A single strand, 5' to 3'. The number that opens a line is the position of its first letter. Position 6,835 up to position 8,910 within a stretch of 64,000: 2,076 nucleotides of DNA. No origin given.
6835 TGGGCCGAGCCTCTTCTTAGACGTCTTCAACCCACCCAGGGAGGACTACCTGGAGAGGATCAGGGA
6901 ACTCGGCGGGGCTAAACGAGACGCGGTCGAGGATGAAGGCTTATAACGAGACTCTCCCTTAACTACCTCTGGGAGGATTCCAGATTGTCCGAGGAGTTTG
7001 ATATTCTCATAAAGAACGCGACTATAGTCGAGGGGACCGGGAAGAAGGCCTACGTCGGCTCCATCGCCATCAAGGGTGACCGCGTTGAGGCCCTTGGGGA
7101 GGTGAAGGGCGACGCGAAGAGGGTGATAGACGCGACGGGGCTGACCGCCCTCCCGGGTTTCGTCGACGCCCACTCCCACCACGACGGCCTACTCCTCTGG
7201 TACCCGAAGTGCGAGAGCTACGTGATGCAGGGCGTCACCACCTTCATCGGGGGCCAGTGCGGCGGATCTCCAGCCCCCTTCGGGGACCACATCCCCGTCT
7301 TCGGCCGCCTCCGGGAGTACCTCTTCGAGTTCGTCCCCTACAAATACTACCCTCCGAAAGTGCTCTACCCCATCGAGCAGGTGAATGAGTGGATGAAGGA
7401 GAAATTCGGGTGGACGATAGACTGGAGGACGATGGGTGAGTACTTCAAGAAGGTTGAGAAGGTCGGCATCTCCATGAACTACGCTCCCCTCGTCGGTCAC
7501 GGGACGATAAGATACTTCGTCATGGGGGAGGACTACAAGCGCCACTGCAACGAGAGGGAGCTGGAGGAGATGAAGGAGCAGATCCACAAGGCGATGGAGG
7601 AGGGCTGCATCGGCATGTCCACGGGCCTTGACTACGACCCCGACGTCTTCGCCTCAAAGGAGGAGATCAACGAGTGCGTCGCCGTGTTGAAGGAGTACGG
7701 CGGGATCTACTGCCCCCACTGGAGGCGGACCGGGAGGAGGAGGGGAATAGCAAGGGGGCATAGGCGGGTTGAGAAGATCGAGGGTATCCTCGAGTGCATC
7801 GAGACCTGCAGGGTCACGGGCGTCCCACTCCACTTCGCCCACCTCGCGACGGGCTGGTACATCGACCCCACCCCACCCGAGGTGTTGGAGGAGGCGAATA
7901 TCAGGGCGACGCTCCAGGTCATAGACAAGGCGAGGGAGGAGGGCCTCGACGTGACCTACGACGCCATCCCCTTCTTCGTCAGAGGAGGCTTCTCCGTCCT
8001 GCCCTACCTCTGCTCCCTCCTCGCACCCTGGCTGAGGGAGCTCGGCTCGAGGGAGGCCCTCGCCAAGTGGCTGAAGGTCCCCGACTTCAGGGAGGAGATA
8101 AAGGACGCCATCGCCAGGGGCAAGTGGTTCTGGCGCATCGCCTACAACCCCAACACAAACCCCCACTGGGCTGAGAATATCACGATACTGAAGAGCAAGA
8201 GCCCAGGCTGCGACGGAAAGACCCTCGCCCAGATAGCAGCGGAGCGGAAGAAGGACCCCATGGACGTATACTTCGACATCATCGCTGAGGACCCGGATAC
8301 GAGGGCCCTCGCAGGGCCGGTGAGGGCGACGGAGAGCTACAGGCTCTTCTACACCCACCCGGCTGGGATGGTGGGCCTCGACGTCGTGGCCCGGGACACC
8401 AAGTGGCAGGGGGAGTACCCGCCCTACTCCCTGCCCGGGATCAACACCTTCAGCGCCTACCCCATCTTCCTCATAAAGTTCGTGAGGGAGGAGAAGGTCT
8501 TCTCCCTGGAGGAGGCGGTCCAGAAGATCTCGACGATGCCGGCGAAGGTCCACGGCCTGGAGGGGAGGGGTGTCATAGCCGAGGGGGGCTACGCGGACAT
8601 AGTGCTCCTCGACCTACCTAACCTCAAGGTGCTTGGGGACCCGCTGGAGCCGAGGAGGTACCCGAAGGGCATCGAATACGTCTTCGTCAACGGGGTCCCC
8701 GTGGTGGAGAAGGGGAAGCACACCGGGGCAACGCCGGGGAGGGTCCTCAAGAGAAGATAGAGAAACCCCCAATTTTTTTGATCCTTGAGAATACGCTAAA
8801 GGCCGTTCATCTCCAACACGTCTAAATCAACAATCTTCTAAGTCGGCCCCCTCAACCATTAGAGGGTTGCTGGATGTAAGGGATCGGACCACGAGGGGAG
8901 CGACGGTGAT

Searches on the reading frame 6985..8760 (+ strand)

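Call 65: search_protein_families(library=pfam, proteins=[window:6985-8760:+], max_evalue=0.00001)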
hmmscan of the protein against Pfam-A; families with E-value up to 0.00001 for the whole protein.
window:6985-8760:+ (591 aa): 2 families
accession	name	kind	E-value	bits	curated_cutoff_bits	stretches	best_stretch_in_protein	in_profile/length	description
PF07969.17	Amidohydro_3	-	1.2e-21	78.2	29.7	2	499-574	400-472/472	Amidohydrolase family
PF01979.26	Amidohydro_1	-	3.3e-12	46.7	25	1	501-571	276-343/345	Amidohydrolase family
